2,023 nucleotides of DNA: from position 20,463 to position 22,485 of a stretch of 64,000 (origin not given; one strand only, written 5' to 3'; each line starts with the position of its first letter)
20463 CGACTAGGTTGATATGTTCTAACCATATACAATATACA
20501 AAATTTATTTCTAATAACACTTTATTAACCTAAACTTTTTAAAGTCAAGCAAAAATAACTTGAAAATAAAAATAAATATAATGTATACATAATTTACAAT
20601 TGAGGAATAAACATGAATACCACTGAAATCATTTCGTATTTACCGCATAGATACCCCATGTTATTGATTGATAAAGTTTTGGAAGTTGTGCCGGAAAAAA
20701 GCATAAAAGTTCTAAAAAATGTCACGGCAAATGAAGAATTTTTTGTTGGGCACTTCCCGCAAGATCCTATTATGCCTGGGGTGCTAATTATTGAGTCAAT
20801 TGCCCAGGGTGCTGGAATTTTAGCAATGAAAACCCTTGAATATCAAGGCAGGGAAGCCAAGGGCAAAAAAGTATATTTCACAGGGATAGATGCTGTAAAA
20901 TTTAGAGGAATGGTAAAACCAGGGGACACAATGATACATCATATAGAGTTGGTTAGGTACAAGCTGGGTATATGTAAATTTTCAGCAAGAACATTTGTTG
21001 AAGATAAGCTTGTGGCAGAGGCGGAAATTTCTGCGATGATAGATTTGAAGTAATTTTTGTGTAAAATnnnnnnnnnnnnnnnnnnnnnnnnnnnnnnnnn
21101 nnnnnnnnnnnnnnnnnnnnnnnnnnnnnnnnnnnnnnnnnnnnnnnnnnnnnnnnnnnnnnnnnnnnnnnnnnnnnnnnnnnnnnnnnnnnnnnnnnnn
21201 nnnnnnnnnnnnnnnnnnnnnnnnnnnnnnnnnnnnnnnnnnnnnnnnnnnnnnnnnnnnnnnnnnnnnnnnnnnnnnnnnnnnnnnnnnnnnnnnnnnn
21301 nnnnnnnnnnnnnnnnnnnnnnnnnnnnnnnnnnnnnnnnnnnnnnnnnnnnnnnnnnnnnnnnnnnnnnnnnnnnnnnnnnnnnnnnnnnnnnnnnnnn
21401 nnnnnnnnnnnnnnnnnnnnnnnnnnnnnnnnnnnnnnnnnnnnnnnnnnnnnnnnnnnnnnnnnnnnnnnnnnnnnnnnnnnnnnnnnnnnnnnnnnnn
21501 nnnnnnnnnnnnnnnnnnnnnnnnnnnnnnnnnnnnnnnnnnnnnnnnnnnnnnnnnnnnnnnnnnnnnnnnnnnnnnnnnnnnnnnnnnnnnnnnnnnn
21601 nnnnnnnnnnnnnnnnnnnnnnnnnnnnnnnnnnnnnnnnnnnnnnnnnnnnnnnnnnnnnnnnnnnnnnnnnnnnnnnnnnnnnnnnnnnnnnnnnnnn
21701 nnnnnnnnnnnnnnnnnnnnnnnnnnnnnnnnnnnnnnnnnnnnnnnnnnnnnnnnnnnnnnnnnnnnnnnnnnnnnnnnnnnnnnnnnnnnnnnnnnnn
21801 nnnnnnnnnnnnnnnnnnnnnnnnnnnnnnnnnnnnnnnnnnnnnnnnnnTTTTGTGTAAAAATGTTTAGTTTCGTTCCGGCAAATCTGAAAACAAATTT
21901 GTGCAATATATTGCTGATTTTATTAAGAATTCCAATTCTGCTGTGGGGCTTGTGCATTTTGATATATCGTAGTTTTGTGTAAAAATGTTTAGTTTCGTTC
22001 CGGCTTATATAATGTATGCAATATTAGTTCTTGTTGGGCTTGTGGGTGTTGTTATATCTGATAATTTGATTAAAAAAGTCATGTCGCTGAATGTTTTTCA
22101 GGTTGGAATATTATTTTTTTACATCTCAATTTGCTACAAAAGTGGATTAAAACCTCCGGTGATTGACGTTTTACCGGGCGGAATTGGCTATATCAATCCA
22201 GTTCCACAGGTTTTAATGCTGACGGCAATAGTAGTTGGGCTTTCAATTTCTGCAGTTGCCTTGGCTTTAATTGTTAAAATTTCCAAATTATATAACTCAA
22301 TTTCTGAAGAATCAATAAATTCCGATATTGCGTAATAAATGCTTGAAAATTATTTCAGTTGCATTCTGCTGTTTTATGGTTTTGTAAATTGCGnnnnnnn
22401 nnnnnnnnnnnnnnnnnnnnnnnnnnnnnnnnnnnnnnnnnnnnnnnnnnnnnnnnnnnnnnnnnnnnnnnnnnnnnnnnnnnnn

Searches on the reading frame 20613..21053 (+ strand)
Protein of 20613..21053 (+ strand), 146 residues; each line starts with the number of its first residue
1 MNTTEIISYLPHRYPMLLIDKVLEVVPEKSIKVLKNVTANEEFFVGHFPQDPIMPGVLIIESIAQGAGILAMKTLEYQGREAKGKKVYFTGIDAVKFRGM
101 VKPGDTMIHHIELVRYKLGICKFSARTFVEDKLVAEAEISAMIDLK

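Call 24: search_protein_families(library=pfam, proteins=[window:20613-21053:+], max_evalue=0.001)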
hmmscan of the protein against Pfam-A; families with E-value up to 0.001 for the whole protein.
window:20613-21053:+ (146 aa): 1 family
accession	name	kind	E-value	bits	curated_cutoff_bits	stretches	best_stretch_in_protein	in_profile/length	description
PF07977.19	FabA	-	2.8e-35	121.4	23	1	10-138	1-138/138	FabA-like domain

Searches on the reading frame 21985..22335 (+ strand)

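Call 25: search_protein_families(library=pfam, proteins=[window:21985-22335:+], max_evalue=0.001)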
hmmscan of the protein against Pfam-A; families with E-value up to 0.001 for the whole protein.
window:21985-22335:+ (116 aa): 1 family
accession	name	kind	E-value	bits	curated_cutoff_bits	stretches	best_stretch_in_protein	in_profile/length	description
PF00420.29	Oxidored_q2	-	1.2e-18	67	26.1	1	7-112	2-91/95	NADH-ubiquinone/plastoquinone oxidoreductase chain 4L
